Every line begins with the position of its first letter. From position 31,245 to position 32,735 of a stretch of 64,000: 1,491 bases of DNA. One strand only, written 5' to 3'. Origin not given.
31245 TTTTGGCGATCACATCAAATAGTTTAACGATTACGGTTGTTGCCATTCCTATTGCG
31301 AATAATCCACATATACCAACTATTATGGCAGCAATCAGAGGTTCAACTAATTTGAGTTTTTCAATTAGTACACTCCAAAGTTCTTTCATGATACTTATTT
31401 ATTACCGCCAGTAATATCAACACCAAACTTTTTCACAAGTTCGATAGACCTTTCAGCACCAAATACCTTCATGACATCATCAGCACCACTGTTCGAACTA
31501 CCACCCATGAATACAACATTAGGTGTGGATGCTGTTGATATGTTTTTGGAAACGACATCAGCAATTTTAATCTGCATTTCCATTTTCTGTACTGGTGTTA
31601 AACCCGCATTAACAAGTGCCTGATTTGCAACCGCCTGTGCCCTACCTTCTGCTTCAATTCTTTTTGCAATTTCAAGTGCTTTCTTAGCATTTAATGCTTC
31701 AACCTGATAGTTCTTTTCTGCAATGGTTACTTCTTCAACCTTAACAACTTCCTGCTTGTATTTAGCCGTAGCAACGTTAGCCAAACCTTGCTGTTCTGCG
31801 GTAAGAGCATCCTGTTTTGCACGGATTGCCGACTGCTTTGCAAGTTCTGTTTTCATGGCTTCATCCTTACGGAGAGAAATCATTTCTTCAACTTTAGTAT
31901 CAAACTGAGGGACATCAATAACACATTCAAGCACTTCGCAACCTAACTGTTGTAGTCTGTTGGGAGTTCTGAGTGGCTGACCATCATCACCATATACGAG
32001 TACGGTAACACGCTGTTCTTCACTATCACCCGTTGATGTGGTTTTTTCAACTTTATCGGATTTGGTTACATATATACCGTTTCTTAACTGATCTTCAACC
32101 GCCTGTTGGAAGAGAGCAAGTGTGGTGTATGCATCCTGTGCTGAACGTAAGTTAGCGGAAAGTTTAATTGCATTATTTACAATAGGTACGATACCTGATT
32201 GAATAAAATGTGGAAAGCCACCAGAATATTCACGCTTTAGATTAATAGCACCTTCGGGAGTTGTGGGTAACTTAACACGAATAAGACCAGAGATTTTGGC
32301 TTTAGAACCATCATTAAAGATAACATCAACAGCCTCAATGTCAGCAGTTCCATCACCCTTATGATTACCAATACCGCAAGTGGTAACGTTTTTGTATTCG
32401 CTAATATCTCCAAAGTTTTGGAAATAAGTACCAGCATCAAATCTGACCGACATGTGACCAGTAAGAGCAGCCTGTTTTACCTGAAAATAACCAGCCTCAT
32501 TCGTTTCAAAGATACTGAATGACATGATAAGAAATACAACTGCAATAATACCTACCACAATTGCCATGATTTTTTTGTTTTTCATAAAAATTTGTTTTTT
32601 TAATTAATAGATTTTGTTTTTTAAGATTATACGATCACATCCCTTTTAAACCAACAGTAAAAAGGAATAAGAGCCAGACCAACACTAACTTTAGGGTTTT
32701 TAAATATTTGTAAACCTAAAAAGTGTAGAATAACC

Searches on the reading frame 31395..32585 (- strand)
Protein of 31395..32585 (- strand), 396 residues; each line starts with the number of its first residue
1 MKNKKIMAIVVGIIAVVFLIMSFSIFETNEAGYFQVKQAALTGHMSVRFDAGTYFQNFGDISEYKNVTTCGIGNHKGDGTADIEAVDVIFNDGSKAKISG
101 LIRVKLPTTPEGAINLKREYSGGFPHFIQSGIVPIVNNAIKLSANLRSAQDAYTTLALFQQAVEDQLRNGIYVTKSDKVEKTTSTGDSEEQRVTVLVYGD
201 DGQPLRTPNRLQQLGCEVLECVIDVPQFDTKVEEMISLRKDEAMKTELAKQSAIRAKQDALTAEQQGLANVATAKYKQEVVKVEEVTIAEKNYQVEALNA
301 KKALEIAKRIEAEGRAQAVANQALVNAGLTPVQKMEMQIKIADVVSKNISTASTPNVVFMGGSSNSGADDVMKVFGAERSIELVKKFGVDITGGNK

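Call 14: search_protein_families(library=phrogs, proteins=[window:31395-32585:-], max_evalue=0.00001)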
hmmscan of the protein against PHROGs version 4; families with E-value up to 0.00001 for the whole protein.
window:31395-32585:- (396 aa): 1 family
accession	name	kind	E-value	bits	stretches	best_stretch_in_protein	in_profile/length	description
phrog_11908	-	unknown function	2.8e-37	129.5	1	2-321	3-338/430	-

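Call 57: search_protein_families(library=pfam, proteins=[window:31395-32585:-], max_evalue=0.001)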
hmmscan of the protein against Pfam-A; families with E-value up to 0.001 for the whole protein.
window:31395-32585:- (396 aa): 1 family
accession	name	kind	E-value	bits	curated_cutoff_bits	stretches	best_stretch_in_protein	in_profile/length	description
PF01145.31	Band_7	-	4.4e-05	24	23.6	1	80-260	44-176/176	SPFH domain / Band 7 family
